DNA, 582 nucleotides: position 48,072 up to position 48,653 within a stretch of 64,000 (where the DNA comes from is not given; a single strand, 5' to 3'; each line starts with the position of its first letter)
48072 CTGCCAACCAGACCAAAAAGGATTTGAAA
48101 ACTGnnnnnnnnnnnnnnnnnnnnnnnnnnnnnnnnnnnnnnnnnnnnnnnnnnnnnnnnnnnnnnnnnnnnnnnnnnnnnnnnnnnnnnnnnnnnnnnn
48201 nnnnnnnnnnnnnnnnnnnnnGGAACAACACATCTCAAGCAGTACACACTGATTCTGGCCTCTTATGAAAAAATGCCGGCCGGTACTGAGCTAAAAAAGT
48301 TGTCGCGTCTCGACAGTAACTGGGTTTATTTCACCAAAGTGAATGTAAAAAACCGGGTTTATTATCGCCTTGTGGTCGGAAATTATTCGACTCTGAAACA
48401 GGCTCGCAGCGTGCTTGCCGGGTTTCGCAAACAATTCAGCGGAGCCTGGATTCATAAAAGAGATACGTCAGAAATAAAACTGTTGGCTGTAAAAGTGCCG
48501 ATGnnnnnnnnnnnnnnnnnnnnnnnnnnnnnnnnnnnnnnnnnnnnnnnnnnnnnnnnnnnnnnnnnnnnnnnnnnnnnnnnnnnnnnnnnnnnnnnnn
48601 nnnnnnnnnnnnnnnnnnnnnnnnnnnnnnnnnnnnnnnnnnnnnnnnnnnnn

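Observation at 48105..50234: SPOR peptidoglycan-binding domain fused to a TPR segment and a putative outer-membrane beta-barrel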

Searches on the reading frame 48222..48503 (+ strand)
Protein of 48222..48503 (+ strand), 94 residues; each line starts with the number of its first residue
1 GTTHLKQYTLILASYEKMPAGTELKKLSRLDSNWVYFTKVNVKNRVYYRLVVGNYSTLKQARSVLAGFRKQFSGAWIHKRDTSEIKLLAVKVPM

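Call 43: search_solved_structures(query=A2, max_evalue=10, show_alignments=2)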
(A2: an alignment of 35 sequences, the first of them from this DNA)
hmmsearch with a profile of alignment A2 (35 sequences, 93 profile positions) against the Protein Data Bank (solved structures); distinct sequences matched with E-value up to 10: 6.
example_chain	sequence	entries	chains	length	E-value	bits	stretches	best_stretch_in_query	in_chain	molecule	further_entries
2lfv_A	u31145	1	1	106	2.8e-07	34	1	4-68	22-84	Protein damX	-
1uta_A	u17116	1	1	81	0.31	14.6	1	44-69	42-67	CELL DIVISION PROTEIN FTSN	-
6i0a_A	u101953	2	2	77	0.66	13.5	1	27-69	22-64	Endolytic peptidoglycan transglycosylase RlpA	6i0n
6i09_A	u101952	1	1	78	0.68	13.5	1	27-69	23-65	Endolytic peptidoglycan transglycosylase RlpA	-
6i05_A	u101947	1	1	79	0.71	13.4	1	27-69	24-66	Endolytic peptidoglycan transglycosylase RlpA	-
1x60_A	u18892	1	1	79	0.94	13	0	47-70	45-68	Sporulation-specific N-acetylmuramoyl-L-alanine amidase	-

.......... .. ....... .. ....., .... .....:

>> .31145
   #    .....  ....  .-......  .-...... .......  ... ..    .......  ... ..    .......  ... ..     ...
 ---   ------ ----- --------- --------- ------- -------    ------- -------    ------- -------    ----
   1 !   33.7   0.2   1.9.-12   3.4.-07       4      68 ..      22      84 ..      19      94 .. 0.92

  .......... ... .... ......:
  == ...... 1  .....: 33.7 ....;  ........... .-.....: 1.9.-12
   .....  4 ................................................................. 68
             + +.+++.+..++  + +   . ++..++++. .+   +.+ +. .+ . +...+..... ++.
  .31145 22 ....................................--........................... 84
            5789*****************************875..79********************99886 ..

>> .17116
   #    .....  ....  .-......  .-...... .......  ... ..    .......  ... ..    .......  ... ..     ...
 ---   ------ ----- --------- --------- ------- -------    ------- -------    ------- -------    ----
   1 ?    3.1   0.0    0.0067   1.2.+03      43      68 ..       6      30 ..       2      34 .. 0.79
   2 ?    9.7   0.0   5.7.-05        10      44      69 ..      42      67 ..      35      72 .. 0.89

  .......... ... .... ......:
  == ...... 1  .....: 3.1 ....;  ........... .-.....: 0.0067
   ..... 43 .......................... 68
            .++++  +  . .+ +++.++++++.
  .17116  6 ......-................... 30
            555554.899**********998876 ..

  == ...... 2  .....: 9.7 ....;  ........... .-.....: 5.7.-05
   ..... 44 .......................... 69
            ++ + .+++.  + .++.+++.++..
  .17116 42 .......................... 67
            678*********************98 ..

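Call 44: search_protein_families(library=pfam, alignment_id=A2, max_evalue=0.01)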
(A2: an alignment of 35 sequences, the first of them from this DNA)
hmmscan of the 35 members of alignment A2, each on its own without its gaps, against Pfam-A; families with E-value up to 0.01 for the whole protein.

A. member 1, seq(94 aa): 1 family
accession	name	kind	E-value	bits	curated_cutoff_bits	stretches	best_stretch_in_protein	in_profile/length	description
PF05036.18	SPOR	-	8.4e-07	29.7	21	1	8-77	5-74/76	SPOR domain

B. families by the number of members that match (of 35 scanned): 2 families
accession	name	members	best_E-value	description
PF05036.18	SPOR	34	1.4e-10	SPOR domain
PF03217.20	SlpA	2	0.00099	Surface layer protein A domain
